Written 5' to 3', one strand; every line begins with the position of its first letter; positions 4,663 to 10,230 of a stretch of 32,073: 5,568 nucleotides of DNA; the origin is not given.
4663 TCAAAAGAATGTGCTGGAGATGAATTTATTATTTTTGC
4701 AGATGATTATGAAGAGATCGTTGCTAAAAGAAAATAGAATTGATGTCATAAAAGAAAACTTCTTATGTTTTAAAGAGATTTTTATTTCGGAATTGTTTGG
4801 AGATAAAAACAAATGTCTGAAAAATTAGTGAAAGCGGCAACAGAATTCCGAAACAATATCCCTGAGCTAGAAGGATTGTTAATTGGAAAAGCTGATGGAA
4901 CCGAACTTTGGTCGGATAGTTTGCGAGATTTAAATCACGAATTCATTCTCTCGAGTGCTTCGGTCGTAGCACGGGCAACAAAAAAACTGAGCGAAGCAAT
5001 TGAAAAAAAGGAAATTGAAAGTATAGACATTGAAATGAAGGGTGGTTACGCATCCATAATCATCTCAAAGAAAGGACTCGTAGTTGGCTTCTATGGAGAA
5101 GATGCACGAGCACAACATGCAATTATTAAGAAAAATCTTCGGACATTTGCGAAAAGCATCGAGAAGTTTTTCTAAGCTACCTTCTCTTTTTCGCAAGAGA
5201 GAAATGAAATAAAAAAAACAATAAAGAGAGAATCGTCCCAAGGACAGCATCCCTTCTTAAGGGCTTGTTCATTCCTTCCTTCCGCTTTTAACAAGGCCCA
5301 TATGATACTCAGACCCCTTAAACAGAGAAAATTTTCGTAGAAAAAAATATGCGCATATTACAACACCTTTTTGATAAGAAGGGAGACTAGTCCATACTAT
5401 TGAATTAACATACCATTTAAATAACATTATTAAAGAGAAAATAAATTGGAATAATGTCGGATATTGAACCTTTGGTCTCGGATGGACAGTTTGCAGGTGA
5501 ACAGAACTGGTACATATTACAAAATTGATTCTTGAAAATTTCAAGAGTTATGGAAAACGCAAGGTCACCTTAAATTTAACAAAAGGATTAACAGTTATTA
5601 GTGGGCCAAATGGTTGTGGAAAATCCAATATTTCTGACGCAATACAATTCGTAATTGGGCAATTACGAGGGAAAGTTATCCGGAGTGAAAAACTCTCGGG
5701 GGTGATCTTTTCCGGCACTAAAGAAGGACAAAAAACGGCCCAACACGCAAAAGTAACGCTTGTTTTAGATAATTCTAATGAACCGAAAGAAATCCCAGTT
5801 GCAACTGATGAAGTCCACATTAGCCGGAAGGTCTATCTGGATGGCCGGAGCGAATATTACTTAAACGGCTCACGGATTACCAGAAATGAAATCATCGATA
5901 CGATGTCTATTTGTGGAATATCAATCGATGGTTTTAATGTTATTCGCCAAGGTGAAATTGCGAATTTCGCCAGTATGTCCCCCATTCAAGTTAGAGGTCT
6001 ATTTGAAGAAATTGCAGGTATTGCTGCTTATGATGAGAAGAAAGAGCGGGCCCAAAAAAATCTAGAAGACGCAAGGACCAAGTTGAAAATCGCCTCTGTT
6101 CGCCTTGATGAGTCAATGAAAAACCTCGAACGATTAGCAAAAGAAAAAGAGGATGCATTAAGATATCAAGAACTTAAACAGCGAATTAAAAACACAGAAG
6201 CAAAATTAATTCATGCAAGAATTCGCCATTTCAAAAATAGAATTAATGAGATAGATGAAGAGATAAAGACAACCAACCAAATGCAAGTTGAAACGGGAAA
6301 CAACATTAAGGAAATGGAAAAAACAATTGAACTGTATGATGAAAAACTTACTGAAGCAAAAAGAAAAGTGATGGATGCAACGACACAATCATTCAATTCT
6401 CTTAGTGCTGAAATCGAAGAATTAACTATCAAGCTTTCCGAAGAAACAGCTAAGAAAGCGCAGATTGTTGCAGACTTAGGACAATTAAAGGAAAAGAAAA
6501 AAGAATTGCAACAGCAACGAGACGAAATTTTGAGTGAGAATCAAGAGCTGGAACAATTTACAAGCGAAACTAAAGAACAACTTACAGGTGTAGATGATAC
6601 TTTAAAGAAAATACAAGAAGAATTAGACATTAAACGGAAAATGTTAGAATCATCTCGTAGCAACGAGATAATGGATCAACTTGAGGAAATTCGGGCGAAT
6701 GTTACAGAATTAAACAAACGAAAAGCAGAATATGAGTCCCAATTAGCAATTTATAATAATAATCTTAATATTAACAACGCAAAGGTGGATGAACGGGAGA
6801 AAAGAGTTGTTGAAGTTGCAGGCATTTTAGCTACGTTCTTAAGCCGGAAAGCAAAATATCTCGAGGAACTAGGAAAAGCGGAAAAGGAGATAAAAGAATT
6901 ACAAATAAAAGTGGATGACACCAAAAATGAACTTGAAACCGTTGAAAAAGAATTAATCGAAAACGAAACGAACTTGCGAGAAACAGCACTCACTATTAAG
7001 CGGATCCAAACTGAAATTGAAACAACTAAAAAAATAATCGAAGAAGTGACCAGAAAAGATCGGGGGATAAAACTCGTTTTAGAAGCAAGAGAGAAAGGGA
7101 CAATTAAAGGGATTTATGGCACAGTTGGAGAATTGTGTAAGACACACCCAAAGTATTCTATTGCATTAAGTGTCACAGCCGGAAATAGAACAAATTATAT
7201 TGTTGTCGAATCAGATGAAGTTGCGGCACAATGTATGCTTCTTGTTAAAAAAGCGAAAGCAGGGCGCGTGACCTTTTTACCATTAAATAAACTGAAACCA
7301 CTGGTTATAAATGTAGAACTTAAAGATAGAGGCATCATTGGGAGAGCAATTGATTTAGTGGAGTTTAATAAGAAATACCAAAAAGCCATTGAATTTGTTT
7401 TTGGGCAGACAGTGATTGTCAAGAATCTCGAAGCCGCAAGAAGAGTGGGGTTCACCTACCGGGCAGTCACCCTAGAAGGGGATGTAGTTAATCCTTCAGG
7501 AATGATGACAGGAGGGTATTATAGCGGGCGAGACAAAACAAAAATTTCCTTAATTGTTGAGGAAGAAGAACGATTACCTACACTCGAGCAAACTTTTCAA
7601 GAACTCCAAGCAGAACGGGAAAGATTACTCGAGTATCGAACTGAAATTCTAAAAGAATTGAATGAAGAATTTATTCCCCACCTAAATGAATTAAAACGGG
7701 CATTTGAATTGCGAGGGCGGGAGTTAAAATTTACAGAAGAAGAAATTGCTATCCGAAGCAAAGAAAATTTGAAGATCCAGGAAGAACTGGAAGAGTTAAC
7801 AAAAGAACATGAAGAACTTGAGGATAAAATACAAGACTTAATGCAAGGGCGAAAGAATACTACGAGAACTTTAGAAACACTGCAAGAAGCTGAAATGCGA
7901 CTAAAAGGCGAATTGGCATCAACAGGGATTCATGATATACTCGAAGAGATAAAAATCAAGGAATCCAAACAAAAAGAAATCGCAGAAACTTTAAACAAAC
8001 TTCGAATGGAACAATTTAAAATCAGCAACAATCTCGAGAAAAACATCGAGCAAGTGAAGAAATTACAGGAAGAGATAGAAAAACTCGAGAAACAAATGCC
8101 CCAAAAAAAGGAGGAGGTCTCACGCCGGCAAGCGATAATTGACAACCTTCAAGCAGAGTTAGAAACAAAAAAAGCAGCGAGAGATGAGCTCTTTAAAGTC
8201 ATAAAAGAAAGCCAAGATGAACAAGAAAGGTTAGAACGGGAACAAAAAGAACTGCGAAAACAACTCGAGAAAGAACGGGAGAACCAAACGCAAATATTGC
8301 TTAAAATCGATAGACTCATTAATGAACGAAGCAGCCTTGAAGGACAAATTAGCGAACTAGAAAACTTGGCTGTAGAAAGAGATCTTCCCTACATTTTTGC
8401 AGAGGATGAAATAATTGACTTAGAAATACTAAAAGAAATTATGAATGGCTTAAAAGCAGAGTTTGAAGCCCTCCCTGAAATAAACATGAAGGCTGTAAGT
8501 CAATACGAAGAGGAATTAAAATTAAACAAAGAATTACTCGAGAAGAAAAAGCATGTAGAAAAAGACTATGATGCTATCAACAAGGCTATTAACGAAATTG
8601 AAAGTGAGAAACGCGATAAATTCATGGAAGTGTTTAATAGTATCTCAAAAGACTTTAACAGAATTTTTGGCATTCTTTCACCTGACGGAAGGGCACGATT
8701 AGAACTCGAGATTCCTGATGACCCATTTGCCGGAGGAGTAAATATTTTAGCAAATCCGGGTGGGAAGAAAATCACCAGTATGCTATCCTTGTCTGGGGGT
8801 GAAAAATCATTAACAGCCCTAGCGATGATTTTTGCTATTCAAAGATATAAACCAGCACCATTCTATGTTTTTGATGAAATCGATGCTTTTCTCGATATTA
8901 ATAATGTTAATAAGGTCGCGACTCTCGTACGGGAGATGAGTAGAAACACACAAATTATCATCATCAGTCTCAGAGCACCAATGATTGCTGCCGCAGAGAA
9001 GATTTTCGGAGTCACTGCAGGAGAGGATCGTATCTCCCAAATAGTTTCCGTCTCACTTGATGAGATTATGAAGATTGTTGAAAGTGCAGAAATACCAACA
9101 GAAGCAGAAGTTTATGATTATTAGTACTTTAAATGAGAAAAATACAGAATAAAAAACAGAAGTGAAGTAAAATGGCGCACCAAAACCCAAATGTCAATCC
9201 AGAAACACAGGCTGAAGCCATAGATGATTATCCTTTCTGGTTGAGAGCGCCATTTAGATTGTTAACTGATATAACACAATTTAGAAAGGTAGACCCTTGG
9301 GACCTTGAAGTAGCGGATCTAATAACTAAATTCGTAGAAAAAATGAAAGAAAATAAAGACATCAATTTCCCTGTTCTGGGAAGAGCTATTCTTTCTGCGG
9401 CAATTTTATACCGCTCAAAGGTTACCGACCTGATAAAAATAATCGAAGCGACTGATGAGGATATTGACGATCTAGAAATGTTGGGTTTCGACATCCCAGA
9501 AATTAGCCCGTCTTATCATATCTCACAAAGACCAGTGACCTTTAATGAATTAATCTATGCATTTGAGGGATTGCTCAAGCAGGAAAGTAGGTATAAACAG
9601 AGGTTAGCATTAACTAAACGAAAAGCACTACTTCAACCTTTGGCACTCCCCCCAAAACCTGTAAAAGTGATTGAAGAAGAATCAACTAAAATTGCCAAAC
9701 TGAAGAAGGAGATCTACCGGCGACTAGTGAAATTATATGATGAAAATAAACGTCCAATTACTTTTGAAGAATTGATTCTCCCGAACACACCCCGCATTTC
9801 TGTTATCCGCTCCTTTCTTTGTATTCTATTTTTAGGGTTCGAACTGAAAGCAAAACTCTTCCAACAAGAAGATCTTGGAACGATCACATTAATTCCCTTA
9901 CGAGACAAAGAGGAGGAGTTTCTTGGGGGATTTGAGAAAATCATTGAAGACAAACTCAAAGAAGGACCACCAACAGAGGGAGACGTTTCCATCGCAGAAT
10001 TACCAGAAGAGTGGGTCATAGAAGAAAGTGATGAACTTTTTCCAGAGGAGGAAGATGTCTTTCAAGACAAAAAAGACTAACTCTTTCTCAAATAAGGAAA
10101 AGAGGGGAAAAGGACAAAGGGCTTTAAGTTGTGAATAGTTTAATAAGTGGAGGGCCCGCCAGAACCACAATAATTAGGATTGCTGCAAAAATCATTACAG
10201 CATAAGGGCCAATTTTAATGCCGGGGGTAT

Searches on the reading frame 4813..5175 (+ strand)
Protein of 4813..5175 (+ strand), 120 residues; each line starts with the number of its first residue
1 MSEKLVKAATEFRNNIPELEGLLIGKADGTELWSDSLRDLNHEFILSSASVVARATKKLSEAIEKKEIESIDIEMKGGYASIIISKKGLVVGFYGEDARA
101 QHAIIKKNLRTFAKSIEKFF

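Call 10: search_protein_families(library=pfam, proteins=[window:4813-5175:+])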
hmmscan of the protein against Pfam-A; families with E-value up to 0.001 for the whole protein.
window:4813-5175:+ (120 aa): 1 family
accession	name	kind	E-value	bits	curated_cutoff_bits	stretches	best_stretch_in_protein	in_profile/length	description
PF03259.23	Robl_LC7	-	0.00068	19.8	23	0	9-84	5-80/91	Roadblock/LC7 domain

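Call 20: find_related_loci(query=window:4813-5172:+, collection=metagenome_contigs, flank=1500)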
Query window:4813-5172:+ (120 aa) in metagenome_contigs; peptide patterns used: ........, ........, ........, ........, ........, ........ (x = any residue, [..] = any of these).
219 stretches matched a pattern; 6 encode a relative of the query (tblastn E <= 1e-3); 6 distinct loci.
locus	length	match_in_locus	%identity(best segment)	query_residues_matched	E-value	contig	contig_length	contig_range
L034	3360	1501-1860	100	1-120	3e-77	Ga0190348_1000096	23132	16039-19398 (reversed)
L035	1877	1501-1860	74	1-120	7e-59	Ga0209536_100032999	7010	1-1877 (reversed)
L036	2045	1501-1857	74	1-119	8e-58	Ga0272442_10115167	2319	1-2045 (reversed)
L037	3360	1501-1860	74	1-120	2e-57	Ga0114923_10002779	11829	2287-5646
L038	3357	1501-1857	72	1-119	8e-56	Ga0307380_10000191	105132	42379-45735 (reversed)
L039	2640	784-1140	66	1-119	4e-50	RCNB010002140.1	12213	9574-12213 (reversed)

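Call 21: find_homologous_proteins(query=window:4813-5172:+, max_evalue=1e-20)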
Query window:4813-5172:+ (120 aa): 30 proteins with E <= 1e-20 among 59 candidates. Only proteins of 66 to 210 residues were searched: fused or split forms outside these lengths cannot appear, so this answer is no evidence that the protein stands alone or is whole; lengths 'longer' or 'shorter' looks for them.
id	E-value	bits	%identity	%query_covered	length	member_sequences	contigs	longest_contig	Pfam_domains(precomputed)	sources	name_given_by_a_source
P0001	3.0e-68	245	100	100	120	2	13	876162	-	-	-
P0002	8.8e-50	186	75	100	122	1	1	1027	-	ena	-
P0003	1.7e-49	185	73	100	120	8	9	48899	-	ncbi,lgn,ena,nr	ncbi:MAG: hypothetical protein GNW80_03555 [Asgard group archaeon]|nr:hypothetical protein [Asgard g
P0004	4.2e-49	183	75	99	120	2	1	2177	-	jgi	-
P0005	6.9e-49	183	73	99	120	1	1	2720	-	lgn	-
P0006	3.4e-48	180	74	100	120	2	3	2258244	-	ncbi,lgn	ncbi:MAG: hypothetical protein HZR80_01645 [Candidatus Heimdallarchaeota archaeon]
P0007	4.2e-47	177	72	99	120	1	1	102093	-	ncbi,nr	ncbi:MAG: hypothetical protein JXA54_04665 [Candidatus Heimdallarchaeota archaeon]|nr:hypothetical p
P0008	7.8e-47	176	72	99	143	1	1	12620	-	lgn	-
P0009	4.0e-46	174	71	100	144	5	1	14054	-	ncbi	-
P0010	4.4e-46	174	67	99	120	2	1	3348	-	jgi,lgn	-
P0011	1.2e-45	172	69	99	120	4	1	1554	-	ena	-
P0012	3.1e-45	171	70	99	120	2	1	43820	-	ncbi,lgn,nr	ncbi:MAG: hypothetical protein FK733_17185 [Asgard group archaeon]|nr:hypothetical protein [Asgard g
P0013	4.0e-45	171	70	99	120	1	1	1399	-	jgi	jgi:predicted regulator of Ras-like GTPase activity (Roadblock/LC7/MglB family)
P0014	9.9e-45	169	69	100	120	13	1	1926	-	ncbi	-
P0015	1.4e-44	169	68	100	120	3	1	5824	-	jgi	-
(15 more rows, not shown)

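Call 22: find_encoding_contigs(protein=P0001, flank=1200, max_places=10)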
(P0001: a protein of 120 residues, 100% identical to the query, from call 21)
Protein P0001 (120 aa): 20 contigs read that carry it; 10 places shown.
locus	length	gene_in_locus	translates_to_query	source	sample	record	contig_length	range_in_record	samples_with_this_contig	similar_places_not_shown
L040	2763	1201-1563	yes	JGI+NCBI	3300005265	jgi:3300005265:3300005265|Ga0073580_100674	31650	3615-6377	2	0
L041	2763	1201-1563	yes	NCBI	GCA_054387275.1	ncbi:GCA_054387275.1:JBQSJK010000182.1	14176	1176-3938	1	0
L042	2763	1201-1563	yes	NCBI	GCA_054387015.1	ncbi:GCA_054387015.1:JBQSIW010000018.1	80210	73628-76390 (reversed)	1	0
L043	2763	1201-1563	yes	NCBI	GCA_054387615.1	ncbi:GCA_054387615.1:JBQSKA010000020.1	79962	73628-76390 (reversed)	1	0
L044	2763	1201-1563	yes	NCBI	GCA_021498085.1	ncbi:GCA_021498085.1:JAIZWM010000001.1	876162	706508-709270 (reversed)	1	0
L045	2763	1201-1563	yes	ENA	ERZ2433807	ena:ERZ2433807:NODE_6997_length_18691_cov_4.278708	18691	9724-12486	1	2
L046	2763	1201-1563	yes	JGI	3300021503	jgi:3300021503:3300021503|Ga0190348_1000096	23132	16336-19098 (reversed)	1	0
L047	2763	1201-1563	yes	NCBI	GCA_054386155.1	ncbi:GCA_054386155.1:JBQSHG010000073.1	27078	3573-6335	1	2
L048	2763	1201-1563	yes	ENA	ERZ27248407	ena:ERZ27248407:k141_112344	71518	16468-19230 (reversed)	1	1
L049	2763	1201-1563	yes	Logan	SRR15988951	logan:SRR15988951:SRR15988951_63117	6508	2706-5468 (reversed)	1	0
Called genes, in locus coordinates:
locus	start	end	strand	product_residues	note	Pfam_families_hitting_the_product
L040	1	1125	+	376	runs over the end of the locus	-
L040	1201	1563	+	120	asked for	-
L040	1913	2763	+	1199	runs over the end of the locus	PF02463:SMC_N, PF13175:AAA_15, PF06470:SMC_hinge, PF13304:AAA_21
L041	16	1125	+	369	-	-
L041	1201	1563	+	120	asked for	-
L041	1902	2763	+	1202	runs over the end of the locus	PF02463:SMC_N, PF13175:AAA_15, PF13476:AAA_23 (weak), PF06470:SMC_hinge, PF13304:AAA_21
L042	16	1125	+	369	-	-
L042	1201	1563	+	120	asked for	-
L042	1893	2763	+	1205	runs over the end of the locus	PF02463:SMC_N, PF13175:AAA_15, PF13476:AAA_23, PF06470:SMC_hinge, PF13304:AAA_21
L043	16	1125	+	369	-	-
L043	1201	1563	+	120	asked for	-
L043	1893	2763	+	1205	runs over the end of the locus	PF02463:SMC_N, PF13175:AAA_15, PF13476:AAA_23, PF06470:SMC_hinge, PF13304:AAA_21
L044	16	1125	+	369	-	-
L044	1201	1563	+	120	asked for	-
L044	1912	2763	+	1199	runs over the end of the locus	PF02463:SMC_N, PF13175:AAA_15 (weak), PF13476:AAA_23, PF06470:SMC_hinge, PF13304:AAA_21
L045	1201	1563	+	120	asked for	-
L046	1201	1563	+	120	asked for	-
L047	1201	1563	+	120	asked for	-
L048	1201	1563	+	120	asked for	-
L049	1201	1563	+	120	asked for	-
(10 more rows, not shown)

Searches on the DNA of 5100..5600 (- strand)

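Call 6: search_rna_families(source=window, start=5100, end=5600, threshold=evalue, max_evalue=10, show_alignments=3)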
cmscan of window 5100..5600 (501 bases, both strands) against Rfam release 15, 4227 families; matches with E-value up to 10: 8.
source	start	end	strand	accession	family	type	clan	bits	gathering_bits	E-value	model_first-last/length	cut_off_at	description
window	5368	5440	+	RF01605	plasmodium_snoR30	Gene; snRNA; snoRNA; CD-box;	-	18.9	43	3.7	1-74/74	no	small nucleolar RNA snoR30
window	5572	5594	-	RF01354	CRISPR-DR45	Gene; CRISPR;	-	17.4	37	3.6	1-24/24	no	CRISPR RNA direct repeat element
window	5169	5218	+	RF00736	mir-320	Gene; miRNA;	-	16.9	55.5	0.44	1-76/76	no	mir-320 microRNA precursor family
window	5184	5278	+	RF00026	U6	Gene; snRNA; splicing;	CL00009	14.9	44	0.51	1-105/105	no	U6 spliceosomal RNA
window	5166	5221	+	RF03566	mir-4875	Gene; miRNA;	-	14.7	90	7.1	1-73/73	no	mir-4875 microRNA precursor family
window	5164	5289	+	RF00397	SNORA14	Gene; snRNA; snoRNA; HACA-box;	-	14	36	6.1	1-135/135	no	Small nucleolar RNA SNORA14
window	5447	5533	+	RF00720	mir-317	Gene; miRNA;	-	13.5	56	3.1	1-93/93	no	mir-317 microRNA precursor family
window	5494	5600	+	RF01477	rli43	Gene; sRNA;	-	13.3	100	0.83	1-110/255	3'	Listeria sRNA rli43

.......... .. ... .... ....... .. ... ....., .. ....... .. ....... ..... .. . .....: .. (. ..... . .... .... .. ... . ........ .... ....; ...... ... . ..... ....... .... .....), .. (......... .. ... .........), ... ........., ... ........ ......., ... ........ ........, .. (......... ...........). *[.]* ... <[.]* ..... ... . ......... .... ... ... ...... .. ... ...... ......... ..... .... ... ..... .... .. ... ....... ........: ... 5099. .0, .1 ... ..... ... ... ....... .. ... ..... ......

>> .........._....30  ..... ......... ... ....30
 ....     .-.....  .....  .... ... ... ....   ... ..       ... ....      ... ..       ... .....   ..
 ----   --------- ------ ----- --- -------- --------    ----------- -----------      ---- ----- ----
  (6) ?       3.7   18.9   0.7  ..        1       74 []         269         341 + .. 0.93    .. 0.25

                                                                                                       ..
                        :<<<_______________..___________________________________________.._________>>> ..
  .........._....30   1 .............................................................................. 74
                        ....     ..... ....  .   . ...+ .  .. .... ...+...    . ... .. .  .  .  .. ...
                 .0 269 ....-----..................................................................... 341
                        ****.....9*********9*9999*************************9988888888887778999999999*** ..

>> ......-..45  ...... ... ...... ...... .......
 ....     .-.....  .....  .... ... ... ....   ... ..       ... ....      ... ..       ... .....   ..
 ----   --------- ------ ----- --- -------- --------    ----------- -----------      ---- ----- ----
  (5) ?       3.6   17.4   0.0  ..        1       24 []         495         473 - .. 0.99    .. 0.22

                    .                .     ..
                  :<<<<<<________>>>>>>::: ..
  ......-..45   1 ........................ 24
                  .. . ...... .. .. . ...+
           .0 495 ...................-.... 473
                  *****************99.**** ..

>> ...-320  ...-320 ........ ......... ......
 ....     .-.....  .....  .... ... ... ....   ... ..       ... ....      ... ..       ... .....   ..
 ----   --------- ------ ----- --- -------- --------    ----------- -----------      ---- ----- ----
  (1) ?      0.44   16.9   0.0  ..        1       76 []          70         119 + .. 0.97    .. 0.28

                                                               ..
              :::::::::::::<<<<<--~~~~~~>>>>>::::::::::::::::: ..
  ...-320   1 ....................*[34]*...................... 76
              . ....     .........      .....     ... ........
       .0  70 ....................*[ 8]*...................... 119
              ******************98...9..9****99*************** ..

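Call 30: build_rna_model(alignment_id=A1, structure=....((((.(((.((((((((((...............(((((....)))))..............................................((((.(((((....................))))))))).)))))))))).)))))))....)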
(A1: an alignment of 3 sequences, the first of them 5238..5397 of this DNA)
Model R1 built from alignment A1 (3 sequences, 160 columns); structure: as given.
model positions 160; base pairs 31; branch points 1; effective number of sequences 0.89; information 0.589 bits per position. Calibrated on 0.2 Mb of random sequence (short: E-values are rough).
structure used (alignment columns):
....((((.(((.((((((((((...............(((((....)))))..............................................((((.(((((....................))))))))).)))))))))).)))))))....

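Call 45: search_dna_similar(query=window:5195-5400:+, collection=phages, mode=distant, max_evalue=0.01, max_rows=5)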
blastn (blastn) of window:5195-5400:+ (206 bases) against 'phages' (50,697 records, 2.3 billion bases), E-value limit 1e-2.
No match.

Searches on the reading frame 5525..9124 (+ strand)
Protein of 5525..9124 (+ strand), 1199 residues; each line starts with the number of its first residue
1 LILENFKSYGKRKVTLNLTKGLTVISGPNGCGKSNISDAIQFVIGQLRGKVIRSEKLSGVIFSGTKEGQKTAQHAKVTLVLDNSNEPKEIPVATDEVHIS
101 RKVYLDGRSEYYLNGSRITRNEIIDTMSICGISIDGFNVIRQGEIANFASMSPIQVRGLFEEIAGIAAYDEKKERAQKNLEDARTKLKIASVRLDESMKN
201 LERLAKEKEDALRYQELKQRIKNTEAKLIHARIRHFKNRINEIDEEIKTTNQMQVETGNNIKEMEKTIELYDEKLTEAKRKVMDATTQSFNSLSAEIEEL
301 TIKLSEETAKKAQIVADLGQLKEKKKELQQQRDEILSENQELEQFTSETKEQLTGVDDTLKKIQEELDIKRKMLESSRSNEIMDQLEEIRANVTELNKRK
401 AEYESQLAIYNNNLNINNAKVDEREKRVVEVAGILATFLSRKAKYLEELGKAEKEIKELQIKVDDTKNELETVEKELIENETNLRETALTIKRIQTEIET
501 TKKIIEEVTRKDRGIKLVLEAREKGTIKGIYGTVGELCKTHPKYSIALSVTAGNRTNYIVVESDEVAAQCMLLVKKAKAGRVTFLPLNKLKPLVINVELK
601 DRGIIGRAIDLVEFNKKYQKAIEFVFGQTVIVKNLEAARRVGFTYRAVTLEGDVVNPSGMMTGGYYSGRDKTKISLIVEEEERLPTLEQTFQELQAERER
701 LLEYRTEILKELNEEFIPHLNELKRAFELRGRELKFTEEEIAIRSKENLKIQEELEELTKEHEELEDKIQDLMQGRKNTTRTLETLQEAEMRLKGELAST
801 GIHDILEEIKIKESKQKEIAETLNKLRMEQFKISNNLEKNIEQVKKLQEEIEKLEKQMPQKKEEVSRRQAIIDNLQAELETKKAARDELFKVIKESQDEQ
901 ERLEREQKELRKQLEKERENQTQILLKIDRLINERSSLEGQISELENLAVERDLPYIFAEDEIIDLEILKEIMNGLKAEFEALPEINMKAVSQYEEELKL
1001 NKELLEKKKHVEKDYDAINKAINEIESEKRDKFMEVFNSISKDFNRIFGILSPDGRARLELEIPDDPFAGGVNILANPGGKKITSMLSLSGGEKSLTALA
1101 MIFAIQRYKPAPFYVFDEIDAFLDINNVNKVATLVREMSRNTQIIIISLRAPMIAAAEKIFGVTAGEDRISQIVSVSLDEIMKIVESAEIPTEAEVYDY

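Call 10: search_protein_families(library=pfam, proteins=[window:5525-9124:+])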
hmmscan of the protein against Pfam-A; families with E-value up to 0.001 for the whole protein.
window:5525-9124:+ (1199 aa): 5 families
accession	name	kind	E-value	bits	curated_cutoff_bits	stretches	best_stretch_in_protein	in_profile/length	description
PF02463.25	SMC_N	-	2.2e-54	184.6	40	1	2-1171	6-219/220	RecF/RecN/SMC N terminal domain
PF06470.18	SMC_hinge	-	1.8e-32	112.6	22.5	1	528-641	2-115/116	SMC proteins Flexible Hinge Domain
PF13476.12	AAA_23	-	1.2e-14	55.9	27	1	2-247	3-200/201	AAA domain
PF13304.12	AAA_21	-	2.3e-13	51.3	27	1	872-1146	45-295/304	AAA domain, putative AbiEii toxin, Type IV TA system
PF13555.12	AAA_29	-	8.3e-05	22.7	27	1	4-44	7-46/61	P-loop containing region of AAA domain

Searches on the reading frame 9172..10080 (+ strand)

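Call 10: search_protein_families(library=pfam, proteins=[window:9172-10080:+])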
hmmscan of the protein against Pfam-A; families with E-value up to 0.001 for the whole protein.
window:9172-10080:+ (302 aa): 1 family
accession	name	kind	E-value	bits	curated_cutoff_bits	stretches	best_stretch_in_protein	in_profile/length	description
PF02616.19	SMC_ScpA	-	7.1e-05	23.3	24.6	0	38-102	5-70/232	Segregation and condensation protein ScpA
